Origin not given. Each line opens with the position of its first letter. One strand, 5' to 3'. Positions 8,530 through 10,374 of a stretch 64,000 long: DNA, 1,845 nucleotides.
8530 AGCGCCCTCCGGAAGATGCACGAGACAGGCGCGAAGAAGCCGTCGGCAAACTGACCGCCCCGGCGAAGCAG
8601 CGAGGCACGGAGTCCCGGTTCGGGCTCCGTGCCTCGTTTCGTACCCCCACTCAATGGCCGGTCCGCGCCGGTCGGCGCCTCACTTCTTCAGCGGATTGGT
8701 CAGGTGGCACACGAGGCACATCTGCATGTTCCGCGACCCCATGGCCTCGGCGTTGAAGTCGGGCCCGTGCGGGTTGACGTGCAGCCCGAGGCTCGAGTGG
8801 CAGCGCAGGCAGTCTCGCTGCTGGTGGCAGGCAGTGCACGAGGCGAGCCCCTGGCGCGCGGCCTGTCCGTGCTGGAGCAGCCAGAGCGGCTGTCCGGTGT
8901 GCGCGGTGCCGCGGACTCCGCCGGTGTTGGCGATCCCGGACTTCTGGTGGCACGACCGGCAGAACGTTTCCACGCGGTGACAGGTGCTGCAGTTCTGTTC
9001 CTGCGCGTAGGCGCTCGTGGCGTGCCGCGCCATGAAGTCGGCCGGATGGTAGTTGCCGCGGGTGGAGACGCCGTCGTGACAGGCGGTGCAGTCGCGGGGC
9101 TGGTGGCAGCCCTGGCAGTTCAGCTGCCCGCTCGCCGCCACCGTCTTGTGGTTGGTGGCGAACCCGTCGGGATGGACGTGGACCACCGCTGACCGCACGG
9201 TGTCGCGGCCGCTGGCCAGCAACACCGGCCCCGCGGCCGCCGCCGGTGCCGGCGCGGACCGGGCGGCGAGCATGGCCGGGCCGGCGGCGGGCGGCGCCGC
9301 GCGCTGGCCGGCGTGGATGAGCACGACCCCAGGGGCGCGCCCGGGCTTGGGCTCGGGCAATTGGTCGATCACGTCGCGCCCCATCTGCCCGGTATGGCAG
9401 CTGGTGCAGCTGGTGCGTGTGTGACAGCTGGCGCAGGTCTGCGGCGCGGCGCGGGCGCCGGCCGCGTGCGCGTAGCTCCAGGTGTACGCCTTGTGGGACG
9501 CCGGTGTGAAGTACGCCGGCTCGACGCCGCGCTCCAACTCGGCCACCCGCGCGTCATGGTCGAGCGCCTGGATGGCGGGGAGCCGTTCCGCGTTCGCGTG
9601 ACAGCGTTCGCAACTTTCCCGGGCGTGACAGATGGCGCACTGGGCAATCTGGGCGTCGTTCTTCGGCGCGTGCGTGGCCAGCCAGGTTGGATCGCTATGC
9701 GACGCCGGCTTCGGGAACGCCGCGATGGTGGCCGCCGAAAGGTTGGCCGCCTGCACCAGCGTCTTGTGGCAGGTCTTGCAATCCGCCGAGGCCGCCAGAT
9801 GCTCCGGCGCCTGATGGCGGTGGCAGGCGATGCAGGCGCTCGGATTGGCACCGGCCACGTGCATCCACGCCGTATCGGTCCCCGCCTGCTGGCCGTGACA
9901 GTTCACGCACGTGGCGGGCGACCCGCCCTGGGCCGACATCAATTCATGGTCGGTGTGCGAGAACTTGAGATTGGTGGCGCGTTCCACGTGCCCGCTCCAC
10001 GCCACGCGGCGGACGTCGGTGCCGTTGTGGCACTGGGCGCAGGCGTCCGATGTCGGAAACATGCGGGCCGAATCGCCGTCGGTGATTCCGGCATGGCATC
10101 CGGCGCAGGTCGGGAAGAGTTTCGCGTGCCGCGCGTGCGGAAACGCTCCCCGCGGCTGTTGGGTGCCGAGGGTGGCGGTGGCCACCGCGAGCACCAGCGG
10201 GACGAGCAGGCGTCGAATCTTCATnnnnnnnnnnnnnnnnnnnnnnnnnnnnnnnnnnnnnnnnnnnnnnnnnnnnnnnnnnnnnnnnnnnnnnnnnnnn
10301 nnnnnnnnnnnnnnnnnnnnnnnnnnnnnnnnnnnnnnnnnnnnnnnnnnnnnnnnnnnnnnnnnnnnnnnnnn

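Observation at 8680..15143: Porin-cytochrome-like outer-membrane electron conduit candidate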

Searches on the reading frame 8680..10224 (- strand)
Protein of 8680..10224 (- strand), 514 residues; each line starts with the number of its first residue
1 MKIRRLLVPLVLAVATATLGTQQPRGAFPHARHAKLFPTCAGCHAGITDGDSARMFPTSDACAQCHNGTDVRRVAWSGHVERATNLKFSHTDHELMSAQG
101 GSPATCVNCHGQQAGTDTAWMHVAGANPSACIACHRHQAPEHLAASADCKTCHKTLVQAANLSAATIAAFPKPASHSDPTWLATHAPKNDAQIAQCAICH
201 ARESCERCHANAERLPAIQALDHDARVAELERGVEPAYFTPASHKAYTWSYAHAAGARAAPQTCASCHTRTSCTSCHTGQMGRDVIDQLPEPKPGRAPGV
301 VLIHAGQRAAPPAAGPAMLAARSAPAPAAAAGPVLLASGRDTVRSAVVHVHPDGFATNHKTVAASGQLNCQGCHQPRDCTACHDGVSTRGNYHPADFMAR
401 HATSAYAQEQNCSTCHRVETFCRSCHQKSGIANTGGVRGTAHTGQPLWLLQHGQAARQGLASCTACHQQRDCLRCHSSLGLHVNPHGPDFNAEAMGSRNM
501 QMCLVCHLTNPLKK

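Call 4: search_protein_families(library=pfam, proteins=[window:8680-10224:-], max_evalue=1)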
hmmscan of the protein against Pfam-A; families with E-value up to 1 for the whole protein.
window:8680-10224:- (514 aa): 4 families
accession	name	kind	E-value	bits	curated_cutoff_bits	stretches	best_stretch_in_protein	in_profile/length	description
PF14522.11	Cytochrome_C7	-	1.4e-14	54.1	24.8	4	87-154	2-67/67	Cytochrome c7 and related cytochrome c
PF22113.1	Mtrc-MtrF_II-IV_dom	-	7.6e-08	32.5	30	2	421-508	83-164/176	Outer membrane cytochrome MtrC/MtrF-like, domains II/IV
PF14537.11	Cytochrom_c3_2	-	0.00013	22.8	25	2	33-110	2-64/79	Cytochrome c3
PF22678.1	Cytochrom_c_NrfB-like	-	0.032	15.1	27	1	102-139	32-69/89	Cytochrome c-type protein NrfB-like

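Call 5: search_protein_families(library=ncbifam, proteins=[window:8680-10224:-], max_evalue=1)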
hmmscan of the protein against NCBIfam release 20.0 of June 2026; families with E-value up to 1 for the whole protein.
window:8680-10224:- (514 aa): 2 families
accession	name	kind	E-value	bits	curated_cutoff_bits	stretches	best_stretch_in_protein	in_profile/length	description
NF045713.1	CxxCH_16_HmcA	equivalog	3.4e-05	22.6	400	1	39-280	113-328/541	sulfate respiration complex hexadecaheme cytochrome HmcA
NF038038.1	cytoc_DsrJ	equivalog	0.88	9.9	100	2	36-79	89-121/121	sulfate reduction electron transfer complex DsrMKJOP subunit DsrJ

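Call 20: search_solved_structures(query=window:8680-10224:-, max_evalue=1, show_alignments=1)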
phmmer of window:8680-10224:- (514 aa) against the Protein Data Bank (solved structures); distinct sequences matched with E-value up to 1: 3.
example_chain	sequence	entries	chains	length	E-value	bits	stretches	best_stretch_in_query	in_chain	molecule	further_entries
6lod_A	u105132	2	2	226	0.011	17.9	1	22-137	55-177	MULTIHEME_CYTC domain-containing protein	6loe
7tfs_A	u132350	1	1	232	0.82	11.8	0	96-136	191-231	Cytochrome c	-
1nml_A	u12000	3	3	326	0.84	11.7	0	374-403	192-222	di-haem cytochrome c peroxidase | Cytochrome c peroxidase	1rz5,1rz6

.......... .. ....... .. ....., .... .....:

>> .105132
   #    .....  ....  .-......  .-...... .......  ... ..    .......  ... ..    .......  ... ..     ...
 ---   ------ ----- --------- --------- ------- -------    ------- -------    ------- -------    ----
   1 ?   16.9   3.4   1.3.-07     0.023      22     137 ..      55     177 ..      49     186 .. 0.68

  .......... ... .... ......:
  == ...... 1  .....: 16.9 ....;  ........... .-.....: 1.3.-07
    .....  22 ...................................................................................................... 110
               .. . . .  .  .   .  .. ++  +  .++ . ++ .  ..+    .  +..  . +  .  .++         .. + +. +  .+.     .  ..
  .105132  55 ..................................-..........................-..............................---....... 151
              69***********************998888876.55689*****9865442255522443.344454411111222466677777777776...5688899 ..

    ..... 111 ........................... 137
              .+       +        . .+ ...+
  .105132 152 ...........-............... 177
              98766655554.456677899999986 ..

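Call 36: find_homologous_proteins(query=window:8680-10224:-, max_evalue=0.001)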
Query window:8680-10224:- (514 aa): 699 proteins with E <= 0.001 among 8000 candidates; the best 120 are listed.
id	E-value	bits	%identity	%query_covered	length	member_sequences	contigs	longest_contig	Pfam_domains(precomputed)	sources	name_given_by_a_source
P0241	0.0e+0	1149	97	100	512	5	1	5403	PF14522.12,PF22113.2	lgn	-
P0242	5.9e-293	991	84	100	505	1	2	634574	PF14522.12,PF22113.2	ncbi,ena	-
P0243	1.3e-290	983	84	100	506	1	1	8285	PF14522.12,PF22113.2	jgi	jgi:hypothetical protein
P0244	2.4e-283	959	81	100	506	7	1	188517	PF14522.12,PF22113.2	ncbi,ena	-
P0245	4.0e-282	955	81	100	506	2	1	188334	PF14522.12,PF22113.2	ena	-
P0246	2.3e-266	903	78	100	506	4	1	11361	PF14522.12,PF22113.2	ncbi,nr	ncbi:MAG TPA: cytochrome c3 family protein [Gemmatimonadaceae bacterium]|nr:cytochrome c3 family pro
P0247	1.2e-262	891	76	100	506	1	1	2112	PF14522.12,PF22113.2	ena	-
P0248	1.5e-257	874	66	100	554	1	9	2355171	PF14522.12,PF22113.2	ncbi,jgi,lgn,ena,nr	ncbi:MAG: hypothetical protein WBQ26_00615 [Gemmatimonadaceae bacterium]|nr:hypothetical protein [Ge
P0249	1.2e-252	858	75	96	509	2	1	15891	PF14522.12,PF22113.2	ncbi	-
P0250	1.1e-251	854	73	100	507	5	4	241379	PF02085.22,PF14522.12,PF22113.2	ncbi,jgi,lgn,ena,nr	ncbi:MAG TPA: cytochrome c3 family protein [Gemmatimonadaceae bacterium]|nr:cytochrome c3 family pro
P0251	1.6e-249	847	66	100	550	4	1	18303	PF14537.12,PF14522.12,PF22113.2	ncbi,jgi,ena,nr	ncbi:MAG TPA: hypothetical protein VMV51_03020 [Gemmatimonadaceae bacterium]|nr:hypothetical protein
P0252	2.3e-246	837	73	100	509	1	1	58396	PF14522.12,PF22113.2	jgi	jgi:hypothetical protein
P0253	1.5e-245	834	72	100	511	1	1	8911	PF02085.22,PF14522.12,PF22113.2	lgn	-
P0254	5.1e-244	829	63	100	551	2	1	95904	PF14522.12,PF22113.2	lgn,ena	-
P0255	2.3e-238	810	70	100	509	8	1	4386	PF02085.22,PF14522.12,PF22113.2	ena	-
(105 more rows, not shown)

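Call 45: search_solved_structures(query=A2, max_evalue=1)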
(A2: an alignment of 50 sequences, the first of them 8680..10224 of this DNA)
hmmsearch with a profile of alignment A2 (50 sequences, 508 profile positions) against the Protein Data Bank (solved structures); distinct sequences matched with E-value up to 1: 29.
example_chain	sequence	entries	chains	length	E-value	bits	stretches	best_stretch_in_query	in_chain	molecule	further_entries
1h29_A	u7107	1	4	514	5.4e-09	38.6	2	41-163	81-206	HIGH-MOLECULAR-WEIGHT CYTOCHROME C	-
1gws_A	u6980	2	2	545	6.9e-09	38.2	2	41-163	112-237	HIGH-MOLECULAR-WEIGHT CYTOCHROME C | High-molecular-weight cytochrome c precursor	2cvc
6f0k_A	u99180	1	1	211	6.9e-08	34.9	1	30-139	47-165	Cytochrome c family protein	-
2e84_A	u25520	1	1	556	2.1e-07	33.4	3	41-165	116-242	High-molecular-weight cytochrome c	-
1z1n_X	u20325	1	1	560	2.4e-07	33.2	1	38-140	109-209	sixteen heme cytochrome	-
6lod_A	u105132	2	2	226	2.5e-07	33.1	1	26-139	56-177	MULTIHEME_CYTC domain-containing protein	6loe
8k9e_A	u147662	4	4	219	3.3e-05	26.1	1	24-139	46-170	Cytochrome c7-like domain-containing protein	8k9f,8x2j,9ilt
3sj4_X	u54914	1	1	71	0.0033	19.5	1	22-74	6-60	CYTOCHROME C7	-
1os6_A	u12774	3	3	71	0.0042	19.2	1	22-73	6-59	PpcA | Cytochrome c3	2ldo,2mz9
2n91_A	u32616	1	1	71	0.0052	18.9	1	22-73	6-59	Cytochrome C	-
4hb8_A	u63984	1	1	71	0.017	17.2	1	22-73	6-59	PpcA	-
8k5o_C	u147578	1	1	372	0.04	15.9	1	140-205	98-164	Photosynthetic reaction center cytochrome c subunit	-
3sel_X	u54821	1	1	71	0.05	15.6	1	22-74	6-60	CYTOCHROME C7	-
4hc3_A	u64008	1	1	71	0.056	15.4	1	22-74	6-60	PpcA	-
4hbf_A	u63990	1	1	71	0.063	15.3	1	22-74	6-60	PpcA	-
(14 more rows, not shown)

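Call 49: predict_structure(alignment_id=A2)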
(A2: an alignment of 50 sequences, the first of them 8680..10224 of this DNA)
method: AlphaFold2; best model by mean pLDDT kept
length: 514 residues; sequences in the alignment: 50
mean_pLDDT: 63.0   pTM: 0.52
mean pLDDT of the five models: 63.0, 62.4, 60.7, 59.5, 59.3
residues with pLDDT >= 90: 68; 70-90: 155; 50-70: 99; < 50: 192
segments of 3 or more residues with pLDDT < 50: 18-26, 45-54, 115-117, 119-122, 304-468
pLDDT, mean of each block of 10 residues (from residue 1): 58 52 47 60 47 52 76 60 77 71 69 50 61 69 83 91 92 82 84 91 92 92 95 80 80 88 89 84 90 82 49 40 37 31 33 44 41 42 41 44 40 42 41 34 32 38 44 58 73 86 72 77
secondary structure, 60 per line:
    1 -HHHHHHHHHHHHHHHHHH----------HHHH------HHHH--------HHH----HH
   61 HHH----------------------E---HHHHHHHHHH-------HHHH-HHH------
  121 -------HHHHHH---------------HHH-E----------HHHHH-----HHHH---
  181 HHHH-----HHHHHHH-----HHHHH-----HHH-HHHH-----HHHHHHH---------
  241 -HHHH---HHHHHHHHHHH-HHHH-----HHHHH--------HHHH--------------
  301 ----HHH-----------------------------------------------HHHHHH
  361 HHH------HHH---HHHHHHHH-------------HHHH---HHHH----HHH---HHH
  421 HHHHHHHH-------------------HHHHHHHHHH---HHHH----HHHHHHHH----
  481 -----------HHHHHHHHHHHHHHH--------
elements in order: H2-19 H30-33 H40-43 H59-63 H90-99 H107-110 H128-133 H164-168 H174-177 H181-184 H190-196 H202-206 H216-219 H225-231 H242-245 H249-259 H261-264 H270-274 H283-286 H355-363 H376-383 H397-400 H404-407 H418-428 H448-457 H461-464 H469-476 H492-506

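Call 52: fold_search(model_id=the predicted structure, library=pdb)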
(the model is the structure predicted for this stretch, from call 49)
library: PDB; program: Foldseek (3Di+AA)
matches with E <= 10: 0; with E <= 0.001: 0
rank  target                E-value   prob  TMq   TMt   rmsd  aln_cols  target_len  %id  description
